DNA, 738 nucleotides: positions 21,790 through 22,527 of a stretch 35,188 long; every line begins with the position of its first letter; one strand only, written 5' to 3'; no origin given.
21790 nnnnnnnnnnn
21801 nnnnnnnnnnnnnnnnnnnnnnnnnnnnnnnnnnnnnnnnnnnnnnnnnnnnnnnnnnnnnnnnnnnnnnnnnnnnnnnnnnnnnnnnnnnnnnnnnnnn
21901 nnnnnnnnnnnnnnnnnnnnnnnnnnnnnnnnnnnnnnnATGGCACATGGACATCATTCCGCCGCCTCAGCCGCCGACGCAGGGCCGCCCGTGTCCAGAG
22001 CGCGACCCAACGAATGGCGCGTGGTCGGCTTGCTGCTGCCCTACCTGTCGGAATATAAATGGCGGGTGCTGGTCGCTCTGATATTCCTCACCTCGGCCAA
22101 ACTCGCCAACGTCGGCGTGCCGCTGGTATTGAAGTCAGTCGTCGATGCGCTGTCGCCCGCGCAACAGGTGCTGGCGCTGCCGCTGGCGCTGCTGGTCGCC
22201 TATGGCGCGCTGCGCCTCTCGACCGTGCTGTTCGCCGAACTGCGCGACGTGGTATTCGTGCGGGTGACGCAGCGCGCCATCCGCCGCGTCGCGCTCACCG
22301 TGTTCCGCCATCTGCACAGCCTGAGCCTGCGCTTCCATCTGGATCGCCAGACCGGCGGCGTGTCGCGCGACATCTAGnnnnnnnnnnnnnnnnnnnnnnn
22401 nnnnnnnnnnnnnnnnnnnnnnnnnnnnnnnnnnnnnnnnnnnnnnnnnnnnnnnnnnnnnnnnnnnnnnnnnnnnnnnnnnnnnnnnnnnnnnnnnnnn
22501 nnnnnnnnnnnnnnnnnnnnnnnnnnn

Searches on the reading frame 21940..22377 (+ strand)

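Call 28: search_protein_families(library=pfam, proteins=[window:21940-22377:+], max_evalue=0.0001)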
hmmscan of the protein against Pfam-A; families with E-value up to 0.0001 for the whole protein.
window:21940-22377:+ (145 aa): 1 family
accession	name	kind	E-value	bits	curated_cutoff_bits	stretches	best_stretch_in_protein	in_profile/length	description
PF00664.28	ABC_membrane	-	8.3e-10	39.2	28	1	44-141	2-100/274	ABC transporter transmembrane region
